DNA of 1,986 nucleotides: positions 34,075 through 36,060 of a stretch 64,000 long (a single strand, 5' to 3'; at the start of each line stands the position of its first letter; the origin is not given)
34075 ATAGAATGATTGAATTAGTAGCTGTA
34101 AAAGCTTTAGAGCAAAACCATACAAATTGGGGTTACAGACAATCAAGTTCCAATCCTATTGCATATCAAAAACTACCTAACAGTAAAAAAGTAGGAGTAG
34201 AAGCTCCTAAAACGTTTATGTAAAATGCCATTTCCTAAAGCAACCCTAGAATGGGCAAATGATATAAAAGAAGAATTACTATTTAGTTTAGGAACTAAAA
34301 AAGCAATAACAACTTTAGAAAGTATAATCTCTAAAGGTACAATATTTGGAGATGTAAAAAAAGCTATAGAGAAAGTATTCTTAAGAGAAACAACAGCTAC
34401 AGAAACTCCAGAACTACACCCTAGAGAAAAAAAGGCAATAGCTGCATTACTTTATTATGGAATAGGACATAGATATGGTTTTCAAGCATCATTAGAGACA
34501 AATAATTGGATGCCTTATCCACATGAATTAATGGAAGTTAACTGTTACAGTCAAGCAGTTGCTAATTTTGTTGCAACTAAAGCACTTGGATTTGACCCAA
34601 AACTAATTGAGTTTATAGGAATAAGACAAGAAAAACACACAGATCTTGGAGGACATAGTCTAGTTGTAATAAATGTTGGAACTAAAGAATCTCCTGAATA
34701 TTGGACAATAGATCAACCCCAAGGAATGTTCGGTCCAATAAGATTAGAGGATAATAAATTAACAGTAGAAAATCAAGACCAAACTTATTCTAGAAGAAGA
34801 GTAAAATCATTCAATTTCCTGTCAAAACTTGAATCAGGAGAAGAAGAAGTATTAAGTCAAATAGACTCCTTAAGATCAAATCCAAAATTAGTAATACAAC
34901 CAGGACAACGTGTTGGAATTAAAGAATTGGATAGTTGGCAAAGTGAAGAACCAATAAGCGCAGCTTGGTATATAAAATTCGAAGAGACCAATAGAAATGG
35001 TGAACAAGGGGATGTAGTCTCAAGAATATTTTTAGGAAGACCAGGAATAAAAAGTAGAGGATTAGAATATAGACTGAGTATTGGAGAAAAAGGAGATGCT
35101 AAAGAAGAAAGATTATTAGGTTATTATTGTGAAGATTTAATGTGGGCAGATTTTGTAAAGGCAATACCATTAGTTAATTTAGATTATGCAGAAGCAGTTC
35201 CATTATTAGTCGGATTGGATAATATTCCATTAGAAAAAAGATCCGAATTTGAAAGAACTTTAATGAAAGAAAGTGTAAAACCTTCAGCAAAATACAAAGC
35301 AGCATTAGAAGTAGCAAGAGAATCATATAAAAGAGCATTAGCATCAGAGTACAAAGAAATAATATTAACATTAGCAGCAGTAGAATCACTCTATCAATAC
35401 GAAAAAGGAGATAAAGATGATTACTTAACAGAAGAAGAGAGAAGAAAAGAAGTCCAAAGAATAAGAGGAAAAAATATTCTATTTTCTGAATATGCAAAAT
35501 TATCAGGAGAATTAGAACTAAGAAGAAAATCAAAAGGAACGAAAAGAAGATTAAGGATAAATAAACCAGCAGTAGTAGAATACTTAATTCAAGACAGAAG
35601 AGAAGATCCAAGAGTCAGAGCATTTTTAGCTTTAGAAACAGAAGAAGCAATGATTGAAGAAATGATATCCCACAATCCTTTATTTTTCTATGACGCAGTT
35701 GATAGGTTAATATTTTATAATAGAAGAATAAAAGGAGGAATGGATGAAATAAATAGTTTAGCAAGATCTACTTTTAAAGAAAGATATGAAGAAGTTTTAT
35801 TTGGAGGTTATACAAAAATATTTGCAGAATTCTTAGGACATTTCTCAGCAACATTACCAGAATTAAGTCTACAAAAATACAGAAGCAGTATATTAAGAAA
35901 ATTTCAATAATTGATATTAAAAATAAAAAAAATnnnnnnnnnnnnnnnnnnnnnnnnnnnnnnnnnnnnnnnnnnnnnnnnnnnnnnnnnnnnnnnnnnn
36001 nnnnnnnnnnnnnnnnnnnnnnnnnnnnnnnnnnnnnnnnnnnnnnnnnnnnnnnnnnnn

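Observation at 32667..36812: Block of three large unknown proteins, one with a transglutaminase-like Cys-His-Asp core, with atypical composition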

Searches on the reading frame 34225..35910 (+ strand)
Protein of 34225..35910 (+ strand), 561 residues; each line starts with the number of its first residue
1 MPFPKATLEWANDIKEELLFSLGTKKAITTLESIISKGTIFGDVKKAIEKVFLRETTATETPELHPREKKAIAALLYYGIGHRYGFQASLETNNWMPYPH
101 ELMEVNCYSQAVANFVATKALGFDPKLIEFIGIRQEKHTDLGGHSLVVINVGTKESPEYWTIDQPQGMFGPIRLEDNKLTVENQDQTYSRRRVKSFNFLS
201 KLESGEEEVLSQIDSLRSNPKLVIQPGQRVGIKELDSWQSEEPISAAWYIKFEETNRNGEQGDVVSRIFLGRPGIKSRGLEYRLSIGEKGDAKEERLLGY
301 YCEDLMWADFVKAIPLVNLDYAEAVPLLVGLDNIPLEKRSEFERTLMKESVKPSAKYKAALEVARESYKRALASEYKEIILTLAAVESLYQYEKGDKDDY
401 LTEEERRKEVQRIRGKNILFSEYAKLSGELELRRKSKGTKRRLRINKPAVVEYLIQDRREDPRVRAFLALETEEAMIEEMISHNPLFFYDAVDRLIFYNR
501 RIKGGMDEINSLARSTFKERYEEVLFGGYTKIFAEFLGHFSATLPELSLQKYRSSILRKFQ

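Call 3: search_protein_families(library=pfam, proteins=[window:34225-35910:+], max_evalue=1)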
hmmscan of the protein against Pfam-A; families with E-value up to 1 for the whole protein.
window:34225-35910:+ (561 aa): 0 families

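Call 4: search_protein_families(library=phrogs, proteins=[window:34225-35910:+], max_evalue=1)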
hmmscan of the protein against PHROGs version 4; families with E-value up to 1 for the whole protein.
window:34225-35910:+ (561 aa): 0 families

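Call 5: search_protein_families(library=ncbifam, proteins=[window:34225-35910:+], max_evalue=1)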
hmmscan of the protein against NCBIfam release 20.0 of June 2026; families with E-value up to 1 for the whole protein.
window:34225-35910:+ (561 aa): 0 families

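Call 9: find_homologous_proteins(query=window:34225-35907:+)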
Query window:34225-35907:+ (561 aa): 7 proteins with E <= 0.001 among 8000 candidates.
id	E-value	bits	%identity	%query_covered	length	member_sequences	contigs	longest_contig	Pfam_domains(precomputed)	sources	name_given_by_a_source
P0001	4.7e-200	684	55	100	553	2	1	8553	-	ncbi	-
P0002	4.0e-144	499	43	100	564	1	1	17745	-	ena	-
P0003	8.4e-143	495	41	100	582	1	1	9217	-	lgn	-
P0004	1.7e-142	494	42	98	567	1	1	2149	-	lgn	-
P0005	8.0e-142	492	45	89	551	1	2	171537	-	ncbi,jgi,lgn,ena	-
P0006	1.4e-139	484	40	100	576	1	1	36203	-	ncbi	-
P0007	2.5e-132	460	39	100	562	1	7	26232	-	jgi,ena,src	-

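Call 11: find_encoding_contigs(protein=P0005, flank=10000, max_places=4)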
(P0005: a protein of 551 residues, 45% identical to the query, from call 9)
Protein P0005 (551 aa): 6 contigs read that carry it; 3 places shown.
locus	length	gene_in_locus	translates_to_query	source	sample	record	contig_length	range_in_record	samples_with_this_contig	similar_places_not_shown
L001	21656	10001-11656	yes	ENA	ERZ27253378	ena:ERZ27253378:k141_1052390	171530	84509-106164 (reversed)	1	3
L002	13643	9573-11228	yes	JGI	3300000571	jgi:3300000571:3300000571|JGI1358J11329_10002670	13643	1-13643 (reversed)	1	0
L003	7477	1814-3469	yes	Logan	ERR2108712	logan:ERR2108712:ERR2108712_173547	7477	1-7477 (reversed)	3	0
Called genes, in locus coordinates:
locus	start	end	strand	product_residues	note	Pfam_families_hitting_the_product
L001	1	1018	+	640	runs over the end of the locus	PF01909:NTP_transf_2 (weak), PF18765:Polbeta (weak)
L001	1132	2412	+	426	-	PF01637:ATPase_2 (weak), PF13173:AAA_14, PF13635:DUF4143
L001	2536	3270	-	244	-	-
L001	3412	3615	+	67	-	-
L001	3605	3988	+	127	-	PF01850:PIN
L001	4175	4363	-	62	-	-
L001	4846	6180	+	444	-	-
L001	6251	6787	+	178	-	-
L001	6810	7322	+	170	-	-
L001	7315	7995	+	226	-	-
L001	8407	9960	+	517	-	-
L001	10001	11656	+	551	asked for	-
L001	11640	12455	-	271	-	-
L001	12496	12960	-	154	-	-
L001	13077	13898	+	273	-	-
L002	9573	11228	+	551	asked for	-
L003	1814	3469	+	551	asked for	-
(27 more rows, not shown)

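Call 14: find_encoding_contigs(protein=P0001, flank=10000, max_places=2)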
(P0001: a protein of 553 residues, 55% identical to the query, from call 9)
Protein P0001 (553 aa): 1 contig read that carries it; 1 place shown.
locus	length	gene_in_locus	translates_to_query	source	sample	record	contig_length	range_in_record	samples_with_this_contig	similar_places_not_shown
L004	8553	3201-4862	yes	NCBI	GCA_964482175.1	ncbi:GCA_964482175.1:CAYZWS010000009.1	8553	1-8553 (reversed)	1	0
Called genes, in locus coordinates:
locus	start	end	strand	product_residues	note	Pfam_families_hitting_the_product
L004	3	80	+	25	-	?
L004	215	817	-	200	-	-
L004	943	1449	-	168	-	PF13412:HTH_24 (weak), PF24034:DUF7343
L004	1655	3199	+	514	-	-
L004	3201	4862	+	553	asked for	-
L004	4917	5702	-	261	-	-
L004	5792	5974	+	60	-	-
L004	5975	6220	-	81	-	-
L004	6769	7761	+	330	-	-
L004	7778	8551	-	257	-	?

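Call 15: find_encoding_contigs(protein=P0002, flank=10000, max_places=2)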
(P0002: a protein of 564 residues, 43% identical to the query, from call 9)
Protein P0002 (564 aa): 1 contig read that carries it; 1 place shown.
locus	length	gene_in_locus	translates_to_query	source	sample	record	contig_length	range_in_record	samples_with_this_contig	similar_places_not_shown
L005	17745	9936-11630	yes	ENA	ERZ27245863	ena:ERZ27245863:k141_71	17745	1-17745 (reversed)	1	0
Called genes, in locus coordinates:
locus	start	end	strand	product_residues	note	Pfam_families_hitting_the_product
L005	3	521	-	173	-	?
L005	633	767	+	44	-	-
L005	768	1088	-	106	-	-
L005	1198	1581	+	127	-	PF00903:Glyoxalase, PF12681:Glyoxalase_2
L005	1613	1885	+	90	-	-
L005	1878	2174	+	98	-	PF14251:PterinBD-DUF4346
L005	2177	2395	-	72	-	-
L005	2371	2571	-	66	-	-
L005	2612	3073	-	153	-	-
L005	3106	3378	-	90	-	PF00382:TFIIB (weak)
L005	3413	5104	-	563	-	PF00749:tRNA-synt_1c, PF03950:tRNA-synt_1c_C, PF20974:tRNA-synt_1c_C2 (weak)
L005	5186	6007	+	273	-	-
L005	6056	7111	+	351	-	-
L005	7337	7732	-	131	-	-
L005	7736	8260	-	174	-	PF01022:HTH_5 (weak), PF18765:Polbeta (weak), PF01909:NTP_transf_2 (weak)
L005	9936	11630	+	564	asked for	-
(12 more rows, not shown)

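Call 16: find_encoding_contigs(protein=P0006, flank=10000, max_places=2)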
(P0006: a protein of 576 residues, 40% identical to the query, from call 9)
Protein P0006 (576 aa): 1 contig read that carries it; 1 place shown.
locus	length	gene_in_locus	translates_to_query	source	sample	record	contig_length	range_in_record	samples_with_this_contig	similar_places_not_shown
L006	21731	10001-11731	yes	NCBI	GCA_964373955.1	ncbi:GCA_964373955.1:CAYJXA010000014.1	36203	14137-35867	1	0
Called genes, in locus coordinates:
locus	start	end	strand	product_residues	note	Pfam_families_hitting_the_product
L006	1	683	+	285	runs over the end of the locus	-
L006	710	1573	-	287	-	-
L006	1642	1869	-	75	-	PF03030:H_PPase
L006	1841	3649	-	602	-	-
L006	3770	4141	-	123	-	PF18477:PIN_9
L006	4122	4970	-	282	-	-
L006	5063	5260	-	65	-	-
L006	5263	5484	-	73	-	-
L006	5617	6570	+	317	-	PF04014:MazE_antitoxin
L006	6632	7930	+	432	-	-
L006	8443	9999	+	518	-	-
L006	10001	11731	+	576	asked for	-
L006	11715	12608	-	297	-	-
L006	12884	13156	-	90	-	-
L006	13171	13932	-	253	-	-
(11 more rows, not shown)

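Call 17: find_encoding_contigs(protein=P0007, flank=10000, max_places=2)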
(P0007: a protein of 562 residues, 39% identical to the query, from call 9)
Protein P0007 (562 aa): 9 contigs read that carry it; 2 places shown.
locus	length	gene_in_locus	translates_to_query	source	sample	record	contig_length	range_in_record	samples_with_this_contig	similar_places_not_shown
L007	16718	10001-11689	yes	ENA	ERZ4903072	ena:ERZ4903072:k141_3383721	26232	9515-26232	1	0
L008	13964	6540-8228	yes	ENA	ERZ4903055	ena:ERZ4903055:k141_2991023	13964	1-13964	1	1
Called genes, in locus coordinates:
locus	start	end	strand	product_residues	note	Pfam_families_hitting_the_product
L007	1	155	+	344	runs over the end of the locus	PF01368:DHH, PF02272:DHHA1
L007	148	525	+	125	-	-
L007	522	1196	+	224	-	PF05043:Mga (faint), PF02954:HTH_8 (weak)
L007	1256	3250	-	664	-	PF03030:H_PPase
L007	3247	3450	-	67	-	-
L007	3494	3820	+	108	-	-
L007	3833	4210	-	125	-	PF18477:PIN_9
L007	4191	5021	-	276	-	-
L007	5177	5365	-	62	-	-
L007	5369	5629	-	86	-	-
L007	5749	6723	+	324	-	PF04014:MazE_antitoxin (weak), PF01895:PhoU (faint)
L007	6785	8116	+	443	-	-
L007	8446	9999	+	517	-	-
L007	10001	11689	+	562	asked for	-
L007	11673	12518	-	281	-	-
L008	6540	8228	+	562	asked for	-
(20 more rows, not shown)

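Call 24: search_solved_structures(query=A1, max_evalue=10)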
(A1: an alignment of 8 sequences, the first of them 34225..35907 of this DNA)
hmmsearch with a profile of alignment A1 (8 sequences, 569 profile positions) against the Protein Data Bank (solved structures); distinct sequences matched with E-value up to 10: 3.
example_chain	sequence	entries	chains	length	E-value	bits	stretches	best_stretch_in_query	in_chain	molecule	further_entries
2dxl_A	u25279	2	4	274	0.056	15.1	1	189-248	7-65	Phosphohydrolase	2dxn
2zo9_B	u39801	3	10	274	0.056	15.1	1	189-248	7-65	Phosphohydrolase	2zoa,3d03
5cj1_A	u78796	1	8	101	0.071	14.8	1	405-457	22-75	Gp7-MYH7-(1526-1571) chimera protein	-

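Call 27: find_related_loci(query=A1, collection=genome_contigs, flank=6000)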
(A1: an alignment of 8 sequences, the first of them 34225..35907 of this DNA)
Query A1 (561 aa) in genome_contigs; peptide patterns used: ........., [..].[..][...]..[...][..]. (x = any residue, [..] = any of these).
52 stretches matched a pattern; 7 encode a relative of the query (tblastn E <= 1e-3); 6 distinct loci.
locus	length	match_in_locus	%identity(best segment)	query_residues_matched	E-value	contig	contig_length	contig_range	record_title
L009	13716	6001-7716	41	1-560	3e-149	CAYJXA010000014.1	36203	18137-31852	MAG TPA_asm: uncultured Methanosarcinales archaeon isolate ERP125453_co1_488 genome assembly, contig: NODE_912_length_36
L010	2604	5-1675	40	1-560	3e-157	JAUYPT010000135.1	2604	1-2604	MAG: Nanoarchaeota archaeon isolate C4_metabat.bin.53 C4_k141_85352, whole genome shotgun sequence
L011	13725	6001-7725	38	1-560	9e-128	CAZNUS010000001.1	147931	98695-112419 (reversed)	MAG TPA_asm: uncultured Methanosarcinales archaeon isolate binchicken_co38_1369 genome assembly, contig: NODE_288_length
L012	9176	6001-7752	38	1-560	3e-125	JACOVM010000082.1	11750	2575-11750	MAG: Candidatus Woesearchaeota archaeon isolate NC_groundwater_100_Ag_S-0.1um_44_44 S_p1_S3_170907_scaffold_1093239, who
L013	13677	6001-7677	41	1-559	9e-148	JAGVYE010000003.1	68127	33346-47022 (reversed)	Candidatus Woesearchaeota archaeon isolate RIFCSPHIGHO2_02_FULL_38_13 rifcsphigho2_02_scaffold_811, whole genome shotgun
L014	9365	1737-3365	40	1-560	3e-144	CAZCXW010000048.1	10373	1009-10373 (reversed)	MAG TPA_asm: uncultured Methanosarcinales archaeon isolate binchicken_co38_1374 genome assembly, contig: NODE_13620_leng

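Call 34: predict_structure(alignment_id=A1)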
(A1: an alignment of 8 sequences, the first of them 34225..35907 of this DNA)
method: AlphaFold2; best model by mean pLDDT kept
length: 561 residues; sequences in the alignment: 8
mean_pLDDT: 68.6   pTM: 0.66
mean pLDDT of the five models: 68.6, 67.3, 62.8, 59.9, 57.3
residues with pLDDT >= 90: 78; 70-90: 212; 50-70: 149; < 50: 122
segments of 3 or more residues with pLDDT < 50: 20-45, 47-62, 81-84, 97-105, 139-141, 185-190, 273-275, 304-311, 438-477, 485-487
pLDDT, mean of each block of 10 residues (from residue 1): 60 56 43 44 47 41 66 63 52 52 51 74 81 63 75 85 65 84 52 74 79 68 61 67 68 82 83 58 89 90 49 78 91 85 91 91 93 86 88 83 77 59 59 56 40 32 43 44 50 68 66 91 93 91 85 80 77
secondary structure, 60 per line:
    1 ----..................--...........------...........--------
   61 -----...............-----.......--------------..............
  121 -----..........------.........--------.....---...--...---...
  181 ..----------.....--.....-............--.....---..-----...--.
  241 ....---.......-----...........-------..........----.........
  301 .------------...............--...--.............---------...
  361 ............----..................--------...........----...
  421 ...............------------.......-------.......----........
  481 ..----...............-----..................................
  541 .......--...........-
elements in order: H5-22 H25-35 H42-52 H66-80 H86-92 H107-120 E126-135 E142-150 E159-163 E167-169 E172-174 E178-182 E193-197 E200-204 H206-217 H220-224 E235-237 E240-244 E248-254 E260-270 E278-287 E292-301 E314-320 H321-328 H336-348 H358-372 H377-394 H403-413 H418-435 H448-454 H462-468 H473-482 H487-501 H507-547 H550-560

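Call 39: search_protein_representatives(alignment_id=A1)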
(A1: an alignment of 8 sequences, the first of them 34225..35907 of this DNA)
Query: 8 sequences, 569 profile positions. Proteins with E-value up to 0.001 (for the whole library): 135; up to 1e-10: 55; up to 1e-30: 28. The best 135 are listed.
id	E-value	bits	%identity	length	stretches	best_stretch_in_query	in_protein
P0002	8.3e-278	939.0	-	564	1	1-568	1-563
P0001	1.4e-259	878.9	-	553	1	1-566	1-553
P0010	1.6e-188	644.3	-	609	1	1-566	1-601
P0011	3.8e-169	580.3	-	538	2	68-566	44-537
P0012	6.6e-168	576.2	-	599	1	3-567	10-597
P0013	2.3e-144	498.5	-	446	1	1-443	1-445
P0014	5.7e-118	411.3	-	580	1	1-567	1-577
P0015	1.8e-116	406.4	-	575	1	2-567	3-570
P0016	5.3e-116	404.8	-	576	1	2-567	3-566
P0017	2.9e-112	392.5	-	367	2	293-568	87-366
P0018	1.2e-107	377.2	-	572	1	1-566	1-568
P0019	1.2e-94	334.3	-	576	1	1-564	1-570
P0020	5.4e-91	322.3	-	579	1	1-566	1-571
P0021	1.3e-90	321.0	-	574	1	1-565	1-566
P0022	5.0e-85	302.6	-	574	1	1-567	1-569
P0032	2.5e-34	135.1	-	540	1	55-431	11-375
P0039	3.0e-25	105.2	-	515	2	68-567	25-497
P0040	3.0e-24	101.9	-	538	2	83-407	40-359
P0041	1.8e-21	92.7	-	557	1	67-344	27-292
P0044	7.6e-17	77.4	-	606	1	48-235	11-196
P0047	8.1e-15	70.8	-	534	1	64-566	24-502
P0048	1.1e-14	70.3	-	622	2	51-245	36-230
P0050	6.0e-14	67.9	-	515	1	48-566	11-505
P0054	2.4e-12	62.6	-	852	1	77-242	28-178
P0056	8.5e-12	60.8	-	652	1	81-177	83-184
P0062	5.8e-11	58.0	-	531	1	57-222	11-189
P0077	4.7e-08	48.4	-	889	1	73-301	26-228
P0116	3.6e-05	38.9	-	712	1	76-236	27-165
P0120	5.6e-05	38.3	-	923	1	67-235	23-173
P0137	4.9e-04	35.2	-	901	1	73-241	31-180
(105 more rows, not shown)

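Call 40: search_protein_families(library=pfam, proteins=[P0032, P0040, P0044, P0048, P0054, P0056, P0077, P0116, P0120, P0137], max_evalue=0.1)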
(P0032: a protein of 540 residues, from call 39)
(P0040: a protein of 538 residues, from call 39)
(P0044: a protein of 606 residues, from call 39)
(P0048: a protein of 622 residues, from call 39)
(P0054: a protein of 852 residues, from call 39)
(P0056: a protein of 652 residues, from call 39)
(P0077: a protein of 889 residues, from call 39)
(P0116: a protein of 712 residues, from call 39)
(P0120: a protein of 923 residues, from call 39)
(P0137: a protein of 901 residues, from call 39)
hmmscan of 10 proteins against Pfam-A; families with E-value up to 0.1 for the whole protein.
P0032 (540 aa): 0 families

P0040 (538 aa): 0 families

P0044 (606 aa): 0 families

P0048 (622 aa): 1 family
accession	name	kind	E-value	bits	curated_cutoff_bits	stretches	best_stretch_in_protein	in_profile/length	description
PF14076.12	DUF4258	-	0.067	13.9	25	0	212-250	21-59/71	Domain of unknown function (DUF4258)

P0054 (852 aa): 0 families

P0056 (652 aa): 1 family
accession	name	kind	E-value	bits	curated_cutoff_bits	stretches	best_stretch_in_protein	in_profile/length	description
PF18136.6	DNApol_Exo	-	0.031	13.9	26.7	1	310-396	159-238/282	DNA mitochondrial polymerase exonuclease domain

P0077 (889 aa): 0 families

P0116 (712 aa): 0 families

P0120 (923 aa): 1 family
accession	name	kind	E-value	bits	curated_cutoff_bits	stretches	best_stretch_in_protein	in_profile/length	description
PF10138.15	vWA-TerF-like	-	0.0098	16.5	29.4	0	521-574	13-65/200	vWA found in TerF C terminus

P0137 (901 aa): 0 families

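Call 42: find_encoding_contigs(protein=P0047, flank=8000, max_places=3)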
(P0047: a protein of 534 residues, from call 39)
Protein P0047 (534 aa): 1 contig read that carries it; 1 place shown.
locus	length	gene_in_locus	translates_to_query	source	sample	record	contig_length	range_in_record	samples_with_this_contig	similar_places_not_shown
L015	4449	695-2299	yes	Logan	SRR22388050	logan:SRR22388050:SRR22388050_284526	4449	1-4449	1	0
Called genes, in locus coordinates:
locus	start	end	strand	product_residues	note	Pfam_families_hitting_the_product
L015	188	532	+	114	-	-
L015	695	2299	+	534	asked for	-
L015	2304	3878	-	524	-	PF00069:Pkinase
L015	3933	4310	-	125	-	-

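Call 43: find_encoding_contigs(protein=P0014, flank=8000, max_places=3)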
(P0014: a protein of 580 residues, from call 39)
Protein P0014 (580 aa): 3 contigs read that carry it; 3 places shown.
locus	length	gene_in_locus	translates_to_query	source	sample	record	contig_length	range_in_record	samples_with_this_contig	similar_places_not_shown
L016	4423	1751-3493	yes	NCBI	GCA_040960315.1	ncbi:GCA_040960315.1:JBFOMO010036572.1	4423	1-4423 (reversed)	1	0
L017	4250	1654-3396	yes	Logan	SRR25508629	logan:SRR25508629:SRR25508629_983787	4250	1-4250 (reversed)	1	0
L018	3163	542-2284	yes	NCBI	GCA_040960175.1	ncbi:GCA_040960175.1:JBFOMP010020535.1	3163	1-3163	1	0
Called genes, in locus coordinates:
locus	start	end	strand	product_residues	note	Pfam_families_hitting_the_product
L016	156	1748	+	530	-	-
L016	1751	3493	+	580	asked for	-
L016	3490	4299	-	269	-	-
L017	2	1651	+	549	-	?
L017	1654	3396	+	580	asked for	-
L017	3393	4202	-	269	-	-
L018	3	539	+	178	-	?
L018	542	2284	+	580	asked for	-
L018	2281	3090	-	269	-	-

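Call 53: find_encoding_contigs(protein=P0032, flank=8000, max_places=3)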
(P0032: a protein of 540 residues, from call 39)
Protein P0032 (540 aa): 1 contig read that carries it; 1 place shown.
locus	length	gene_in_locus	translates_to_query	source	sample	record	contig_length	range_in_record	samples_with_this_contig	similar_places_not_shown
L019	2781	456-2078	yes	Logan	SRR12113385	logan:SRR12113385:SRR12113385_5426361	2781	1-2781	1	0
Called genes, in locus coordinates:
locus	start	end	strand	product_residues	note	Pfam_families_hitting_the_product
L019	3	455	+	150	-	?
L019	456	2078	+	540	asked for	-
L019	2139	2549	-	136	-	PF01850:PIN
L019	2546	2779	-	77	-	?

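Call 54: find_encoding_contigs(protein=P0039, flank=8000, max_places=3)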
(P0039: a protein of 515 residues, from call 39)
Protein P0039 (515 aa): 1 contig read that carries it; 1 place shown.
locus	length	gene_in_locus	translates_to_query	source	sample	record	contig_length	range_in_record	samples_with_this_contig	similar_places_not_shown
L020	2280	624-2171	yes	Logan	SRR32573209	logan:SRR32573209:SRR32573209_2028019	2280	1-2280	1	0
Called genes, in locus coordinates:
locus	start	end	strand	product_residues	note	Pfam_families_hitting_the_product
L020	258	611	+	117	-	-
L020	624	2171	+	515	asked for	-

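Call 55: find_encoding_contigs(protein=P0050, flank=8000, max_places=3)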
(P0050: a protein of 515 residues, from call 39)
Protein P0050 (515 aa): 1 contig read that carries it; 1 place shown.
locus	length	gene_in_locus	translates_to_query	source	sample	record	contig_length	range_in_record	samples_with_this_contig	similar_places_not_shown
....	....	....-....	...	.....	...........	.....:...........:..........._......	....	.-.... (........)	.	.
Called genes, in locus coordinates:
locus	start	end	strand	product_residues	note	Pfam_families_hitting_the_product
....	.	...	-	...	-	?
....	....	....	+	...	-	-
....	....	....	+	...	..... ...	-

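Call 63: find_encoding_contigs(protein=P0062, flank=8000, max_places=4)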
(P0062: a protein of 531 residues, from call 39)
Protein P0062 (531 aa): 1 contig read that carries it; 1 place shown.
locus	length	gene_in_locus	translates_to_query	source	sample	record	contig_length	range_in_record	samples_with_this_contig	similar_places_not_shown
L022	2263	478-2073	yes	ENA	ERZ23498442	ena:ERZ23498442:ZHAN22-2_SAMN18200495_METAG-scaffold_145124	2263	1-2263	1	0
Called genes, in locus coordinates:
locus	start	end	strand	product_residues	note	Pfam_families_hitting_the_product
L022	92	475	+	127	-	-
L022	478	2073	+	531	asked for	-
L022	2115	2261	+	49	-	?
